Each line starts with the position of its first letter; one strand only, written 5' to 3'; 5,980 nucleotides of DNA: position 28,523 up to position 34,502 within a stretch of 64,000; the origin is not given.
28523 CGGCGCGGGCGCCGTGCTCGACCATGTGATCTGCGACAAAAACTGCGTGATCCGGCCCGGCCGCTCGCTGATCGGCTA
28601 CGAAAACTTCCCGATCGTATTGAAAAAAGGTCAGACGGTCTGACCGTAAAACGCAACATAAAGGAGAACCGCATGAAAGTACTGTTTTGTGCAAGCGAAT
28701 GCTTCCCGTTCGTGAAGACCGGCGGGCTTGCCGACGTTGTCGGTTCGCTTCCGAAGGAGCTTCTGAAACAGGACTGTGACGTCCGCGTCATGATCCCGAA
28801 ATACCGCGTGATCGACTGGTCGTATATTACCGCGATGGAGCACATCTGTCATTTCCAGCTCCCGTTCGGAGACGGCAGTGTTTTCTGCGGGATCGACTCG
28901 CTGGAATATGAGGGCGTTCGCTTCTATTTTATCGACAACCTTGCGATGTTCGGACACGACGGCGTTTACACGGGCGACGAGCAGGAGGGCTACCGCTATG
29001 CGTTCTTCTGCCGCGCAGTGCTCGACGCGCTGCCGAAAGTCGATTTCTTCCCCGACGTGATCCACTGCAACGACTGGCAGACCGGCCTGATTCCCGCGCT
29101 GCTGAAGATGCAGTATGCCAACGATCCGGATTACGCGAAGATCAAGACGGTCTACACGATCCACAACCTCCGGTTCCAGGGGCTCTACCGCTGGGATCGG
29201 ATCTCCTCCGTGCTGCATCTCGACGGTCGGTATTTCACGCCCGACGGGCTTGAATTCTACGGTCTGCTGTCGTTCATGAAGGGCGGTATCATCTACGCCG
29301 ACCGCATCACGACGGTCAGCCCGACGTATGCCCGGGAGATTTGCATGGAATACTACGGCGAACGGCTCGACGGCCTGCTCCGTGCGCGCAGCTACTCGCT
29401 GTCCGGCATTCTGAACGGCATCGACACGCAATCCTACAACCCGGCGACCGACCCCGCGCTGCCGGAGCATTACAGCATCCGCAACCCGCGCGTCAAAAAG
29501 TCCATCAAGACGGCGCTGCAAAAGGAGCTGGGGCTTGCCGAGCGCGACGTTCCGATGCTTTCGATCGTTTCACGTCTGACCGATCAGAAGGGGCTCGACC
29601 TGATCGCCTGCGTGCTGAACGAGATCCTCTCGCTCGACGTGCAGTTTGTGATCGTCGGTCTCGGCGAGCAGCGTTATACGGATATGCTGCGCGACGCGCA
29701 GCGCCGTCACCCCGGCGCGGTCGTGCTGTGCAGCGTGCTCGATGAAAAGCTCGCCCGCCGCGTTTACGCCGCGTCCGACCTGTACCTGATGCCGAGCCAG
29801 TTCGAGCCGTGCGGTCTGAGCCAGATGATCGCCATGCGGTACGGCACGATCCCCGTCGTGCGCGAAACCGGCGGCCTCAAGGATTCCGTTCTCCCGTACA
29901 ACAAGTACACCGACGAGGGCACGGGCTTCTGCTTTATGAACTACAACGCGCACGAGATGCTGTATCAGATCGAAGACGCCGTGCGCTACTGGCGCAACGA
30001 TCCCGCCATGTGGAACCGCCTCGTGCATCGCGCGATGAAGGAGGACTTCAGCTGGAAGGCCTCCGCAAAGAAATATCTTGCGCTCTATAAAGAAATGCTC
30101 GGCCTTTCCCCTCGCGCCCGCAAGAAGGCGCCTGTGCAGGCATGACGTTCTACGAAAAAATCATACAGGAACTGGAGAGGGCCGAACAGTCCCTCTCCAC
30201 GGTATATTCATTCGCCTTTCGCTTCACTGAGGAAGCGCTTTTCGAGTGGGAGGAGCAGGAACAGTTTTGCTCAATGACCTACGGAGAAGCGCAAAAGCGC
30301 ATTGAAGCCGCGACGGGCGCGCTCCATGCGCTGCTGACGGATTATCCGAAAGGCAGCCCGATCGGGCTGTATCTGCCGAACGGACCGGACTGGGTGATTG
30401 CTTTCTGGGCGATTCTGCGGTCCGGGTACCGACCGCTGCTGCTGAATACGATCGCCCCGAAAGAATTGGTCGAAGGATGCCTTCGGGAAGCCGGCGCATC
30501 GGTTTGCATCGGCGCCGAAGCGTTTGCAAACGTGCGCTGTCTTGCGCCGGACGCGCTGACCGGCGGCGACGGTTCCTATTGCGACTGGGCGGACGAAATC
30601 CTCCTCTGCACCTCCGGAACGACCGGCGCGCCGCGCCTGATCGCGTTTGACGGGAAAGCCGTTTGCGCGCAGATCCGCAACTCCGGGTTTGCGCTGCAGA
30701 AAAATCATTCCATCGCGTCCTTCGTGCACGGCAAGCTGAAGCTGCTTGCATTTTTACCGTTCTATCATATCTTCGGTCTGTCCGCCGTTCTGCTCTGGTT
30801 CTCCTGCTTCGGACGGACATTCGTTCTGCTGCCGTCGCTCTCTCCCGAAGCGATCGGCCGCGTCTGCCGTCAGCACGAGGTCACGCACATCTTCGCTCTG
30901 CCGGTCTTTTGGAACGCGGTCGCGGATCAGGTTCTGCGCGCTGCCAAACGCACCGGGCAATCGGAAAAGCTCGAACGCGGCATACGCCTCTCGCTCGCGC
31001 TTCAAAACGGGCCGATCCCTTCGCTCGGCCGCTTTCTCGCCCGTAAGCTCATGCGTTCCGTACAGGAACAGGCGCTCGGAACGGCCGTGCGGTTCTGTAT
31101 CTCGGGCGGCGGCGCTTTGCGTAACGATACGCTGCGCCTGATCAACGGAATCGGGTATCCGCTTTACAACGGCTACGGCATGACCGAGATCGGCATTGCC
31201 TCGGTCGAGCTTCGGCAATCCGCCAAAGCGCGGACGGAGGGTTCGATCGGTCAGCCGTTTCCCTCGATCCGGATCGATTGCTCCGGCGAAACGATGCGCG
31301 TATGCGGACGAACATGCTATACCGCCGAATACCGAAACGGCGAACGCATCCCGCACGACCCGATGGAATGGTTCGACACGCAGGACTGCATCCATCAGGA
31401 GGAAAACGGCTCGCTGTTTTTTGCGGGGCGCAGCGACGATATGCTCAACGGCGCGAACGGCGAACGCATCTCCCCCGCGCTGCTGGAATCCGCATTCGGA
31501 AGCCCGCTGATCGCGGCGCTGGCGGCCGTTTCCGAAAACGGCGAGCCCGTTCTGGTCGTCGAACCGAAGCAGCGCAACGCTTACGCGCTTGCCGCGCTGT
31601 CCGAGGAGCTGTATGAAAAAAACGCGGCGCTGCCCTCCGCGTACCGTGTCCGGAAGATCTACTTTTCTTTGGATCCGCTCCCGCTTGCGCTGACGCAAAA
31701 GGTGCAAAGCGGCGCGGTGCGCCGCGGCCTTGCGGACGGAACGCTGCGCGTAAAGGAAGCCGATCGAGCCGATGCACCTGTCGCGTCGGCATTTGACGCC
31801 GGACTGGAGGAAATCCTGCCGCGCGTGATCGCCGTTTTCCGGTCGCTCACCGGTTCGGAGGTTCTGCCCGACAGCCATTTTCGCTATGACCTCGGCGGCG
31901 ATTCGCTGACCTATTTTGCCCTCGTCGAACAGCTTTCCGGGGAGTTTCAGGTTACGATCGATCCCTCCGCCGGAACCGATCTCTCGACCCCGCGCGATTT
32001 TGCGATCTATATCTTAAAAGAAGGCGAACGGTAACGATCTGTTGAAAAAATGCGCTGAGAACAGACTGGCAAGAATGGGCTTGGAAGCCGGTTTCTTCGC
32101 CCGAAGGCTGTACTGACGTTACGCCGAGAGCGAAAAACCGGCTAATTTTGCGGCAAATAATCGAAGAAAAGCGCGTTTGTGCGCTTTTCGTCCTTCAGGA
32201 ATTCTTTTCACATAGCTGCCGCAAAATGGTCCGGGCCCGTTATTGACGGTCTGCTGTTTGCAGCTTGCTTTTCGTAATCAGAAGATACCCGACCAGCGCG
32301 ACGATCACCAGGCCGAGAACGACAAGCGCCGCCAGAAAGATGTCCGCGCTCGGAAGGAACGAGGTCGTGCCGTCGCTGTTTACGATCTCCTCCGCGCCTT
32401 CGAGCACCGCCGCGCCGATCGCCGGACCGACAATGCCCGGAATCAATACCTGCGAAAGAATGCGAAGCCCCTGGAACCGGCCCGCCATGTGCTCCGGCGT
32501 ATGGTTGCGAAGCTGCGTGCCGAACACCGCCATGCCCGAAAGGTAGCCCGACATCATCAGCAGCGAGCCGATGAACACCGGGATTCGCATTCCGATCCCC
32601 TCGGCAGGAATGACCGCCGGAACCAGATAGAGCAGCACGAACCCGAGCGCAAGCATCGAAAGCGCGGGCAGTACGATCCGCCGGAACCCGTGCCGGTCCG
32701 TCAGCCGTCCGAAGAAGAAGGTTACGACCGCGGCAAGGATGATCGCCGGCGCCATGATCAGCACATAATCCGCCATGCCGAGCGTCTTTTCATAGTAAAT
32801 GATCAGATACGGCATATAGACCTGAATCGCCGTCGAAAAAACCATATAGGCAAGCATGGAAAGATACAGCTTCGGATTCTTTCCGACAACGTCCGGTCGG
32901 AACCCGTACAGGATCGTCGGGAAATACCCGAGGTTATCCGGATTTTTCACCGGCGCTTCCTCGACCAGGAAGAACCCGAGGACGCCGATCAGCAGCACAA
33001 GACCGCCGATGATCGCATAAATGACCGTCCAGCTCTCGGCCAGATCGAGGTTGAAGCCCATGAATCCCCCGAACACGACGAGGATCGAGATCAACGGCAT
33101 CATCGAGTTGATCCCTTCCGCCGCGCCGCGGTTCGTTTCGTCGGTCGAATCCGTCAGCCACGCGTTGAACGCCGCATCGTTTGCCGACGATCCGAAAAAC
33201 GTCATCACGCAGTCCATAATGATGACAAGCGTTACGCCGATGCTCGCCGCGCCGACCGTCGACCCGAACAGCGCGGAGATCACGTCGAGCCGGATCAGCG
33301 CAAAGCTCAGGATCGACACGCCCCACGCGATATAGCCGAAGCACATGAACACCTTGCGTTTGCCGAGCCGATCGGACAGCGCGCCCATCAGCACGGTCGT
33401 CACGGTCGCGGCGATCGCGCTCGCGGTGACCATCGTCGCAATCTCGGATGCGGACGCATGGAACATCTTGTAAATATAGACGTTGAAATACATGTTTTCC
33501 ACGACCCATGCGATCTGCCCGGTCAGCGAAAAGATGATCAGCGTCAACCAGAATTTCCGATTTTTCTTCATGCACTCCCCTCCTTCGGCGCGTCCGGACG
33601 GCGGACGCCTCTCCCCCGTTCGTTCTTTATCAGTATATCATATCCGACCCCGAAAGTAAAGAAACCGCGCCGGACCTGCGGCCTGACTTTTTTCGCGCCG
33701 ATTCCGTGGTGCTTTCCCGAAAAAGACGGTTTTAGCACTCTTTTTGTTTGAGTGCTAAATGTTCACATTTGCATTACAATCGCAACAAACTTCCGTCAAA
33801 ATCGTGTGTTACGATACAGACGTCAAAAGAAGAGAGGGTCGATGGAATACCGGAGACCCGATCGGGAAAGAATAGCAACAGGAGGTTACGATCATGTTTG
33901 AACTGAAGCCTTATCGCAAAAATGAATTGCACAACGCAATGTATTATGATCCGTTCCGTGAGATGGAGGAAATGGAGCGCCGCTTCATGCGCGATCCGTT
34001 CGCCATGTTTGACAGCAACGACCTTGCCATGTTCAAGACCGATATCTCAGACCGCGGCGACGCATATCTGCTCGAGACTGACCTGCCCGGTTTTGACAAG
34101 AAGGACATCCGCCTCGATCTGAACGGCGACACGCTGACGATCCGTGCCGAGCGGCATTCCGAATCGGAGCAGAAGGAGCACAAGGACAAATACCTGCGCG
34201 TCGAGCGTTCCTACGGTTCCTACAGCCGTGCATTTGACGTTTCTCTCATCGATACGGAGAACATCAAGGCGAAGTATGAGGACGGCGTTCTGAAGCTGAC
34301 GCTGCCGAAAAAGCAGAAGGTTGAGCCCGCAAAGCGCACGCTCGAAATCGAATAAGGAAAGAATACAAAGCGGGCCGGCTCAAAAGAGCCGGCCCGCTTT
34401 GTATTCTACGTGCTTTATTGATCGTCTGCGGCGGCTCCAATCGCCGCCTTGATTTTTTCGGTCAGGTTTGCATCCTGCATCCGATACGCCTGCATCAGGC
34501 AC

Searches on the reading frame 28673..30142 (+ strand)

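Call 96: search_protein_families(library=pfam, proteins=[window:28673-30142:+], max_evalue=0.0001)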
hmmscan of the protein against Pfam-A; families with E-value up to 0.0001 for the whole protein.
window:28673-30142:+ (490 aa): 5 families
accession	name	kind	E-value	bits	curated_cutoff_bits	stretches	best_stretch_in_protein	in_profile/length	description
PF08323.17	Glyco_transf_5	-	2.4e-84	283.2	22.7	1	2-237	1-238/239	Starch synthase catalytic domain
PF00534.26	Glycos_transf_1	-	6.4e-14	52.3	26.4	1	292-438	14-157/172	Glycosyl transferases group 1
PF13692.12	Glyco_trans_1_4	-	4e-12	47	27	1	295-429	3-132/142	Glycosyl transferases group 1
PF13439.12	Glyco_transf_4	-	4.9e-06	27.1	28.5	0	108-224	56-149/170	Glycosyltransferase Family 4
PF13579.12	Glyco_trans_4_4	-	1.7e-05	25.7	29.7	1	17-222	1-141/158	Glycosyl transferase 4-like domain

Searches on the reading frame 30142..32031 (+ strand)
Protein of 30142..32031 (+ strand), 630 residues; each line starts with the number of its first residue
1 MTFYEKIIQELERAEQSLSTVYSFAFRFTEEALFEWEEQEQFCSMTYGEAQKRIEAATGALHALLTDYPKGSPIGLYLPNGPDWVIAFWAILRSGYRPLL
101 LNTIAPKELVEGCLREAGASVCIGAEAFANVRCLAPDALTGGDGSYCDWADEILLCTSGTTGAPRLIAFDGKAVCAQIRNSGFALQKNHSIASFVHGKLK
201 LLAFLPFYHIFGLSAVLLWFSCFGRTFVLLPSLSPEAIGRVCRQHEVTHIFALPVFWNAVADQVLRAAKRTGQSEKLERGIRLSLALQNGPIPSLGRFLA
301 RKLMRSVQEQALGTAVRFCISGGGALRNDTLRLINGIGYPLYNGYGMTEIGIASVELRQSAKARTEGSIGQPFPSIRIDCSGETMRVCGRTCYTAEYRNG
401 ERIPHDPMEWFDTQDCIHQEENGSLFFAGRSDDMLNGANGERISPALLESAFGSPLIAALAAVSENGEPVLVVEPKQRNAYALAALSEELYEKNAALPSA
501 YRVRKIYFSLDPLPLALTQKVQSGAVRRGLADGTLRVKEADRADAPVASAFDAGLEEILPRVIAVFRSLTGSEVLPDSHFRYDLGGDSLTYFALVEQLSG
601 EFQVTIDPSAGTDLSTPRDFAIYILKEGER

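Call 97: search_protein_families(library=pfam, proteins=[window:30142-32031:+], max_evalue=0.0001)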
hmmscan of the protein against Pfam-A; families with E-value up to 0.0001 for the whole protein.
window:30142-32031:+ (630 aa): 2 families
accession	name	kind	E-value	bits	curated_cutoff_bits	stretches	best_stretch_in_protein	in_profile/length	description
PF00501.34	AMP-binding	-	9.3e-43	146.9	29.9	2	155-379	168-354/384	AMP-binding enzyme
PF00550.31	PP-binding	-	3.1e-08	34.2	20.8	1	561-624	2-67/67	Phosphopantetheine attachment site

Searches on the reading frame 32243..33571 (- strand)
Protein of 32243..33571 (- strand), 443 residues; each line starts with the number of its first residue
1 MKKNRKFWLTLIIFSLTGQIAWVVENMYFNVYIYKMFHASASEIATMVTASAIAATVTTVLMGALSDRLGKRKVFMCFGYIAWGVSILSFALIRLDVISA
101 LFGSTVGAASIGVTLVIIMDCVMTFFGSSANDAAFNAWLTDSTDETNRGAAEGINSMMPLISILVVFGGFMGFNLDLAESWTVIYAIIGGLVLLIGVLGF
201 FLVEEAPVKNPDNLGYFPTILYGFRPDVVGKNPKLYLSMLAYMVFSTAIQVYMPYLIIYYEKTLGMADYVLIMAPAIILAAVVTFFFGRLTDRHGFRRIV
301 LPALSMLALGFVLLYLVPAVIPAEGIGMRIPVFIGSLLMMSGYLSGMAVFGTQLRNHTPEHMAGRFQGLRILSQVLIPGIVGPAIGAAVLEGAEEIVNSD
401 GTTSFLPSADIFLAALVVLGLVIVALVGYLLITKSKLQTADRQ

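Call 97: search_protein_families(library=pfam, proteins=[window:32243-33571:-], max_evalue=0.0001)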
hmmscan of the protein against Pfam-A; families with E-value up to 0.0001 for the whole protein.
window:32243-33571:- (443 aa): 2 families
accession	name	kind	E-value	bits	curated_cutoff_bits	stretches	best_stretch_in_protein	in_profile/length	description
PF07690.21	MFS_1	-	6.4e-36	124.4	33.4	2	28-383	18-347/347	Major Facilitator Superfamily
PF13347.12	MFS_2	-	1.3e-06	27.6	27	0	3-143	222-343/427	MFS/sugar transport protein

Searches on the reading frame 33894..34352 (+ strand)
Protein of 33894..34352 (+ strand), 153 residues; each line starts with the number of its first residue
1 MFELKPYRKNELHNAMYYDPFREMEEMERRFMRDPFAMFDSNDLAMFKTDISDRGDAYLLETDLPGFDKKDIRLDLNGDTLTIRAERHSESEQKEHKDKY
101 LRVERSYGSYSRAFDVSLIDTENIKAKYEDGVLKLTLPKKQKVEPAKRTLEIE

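Call 98: search_protein_families(library=pfam, proteins=[window:33894-34352:+], max_evalue=0.001)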
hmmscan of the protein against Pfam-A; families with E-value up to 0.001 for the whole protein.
window:33894-34352:+ (153 aa): 2 families
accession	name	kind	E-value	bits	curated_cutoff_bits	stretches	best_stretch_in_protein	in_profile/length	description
PF00011.27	HSP20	-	2.2e-21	76.3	20.8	1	51-152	2-101/102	Hsp20/alpha crystallin family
PF17886.7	ArsA_HSP20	-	2.3e-07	30.7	22.5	1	56-88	2-34/63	HSP20-like domain found in ArsA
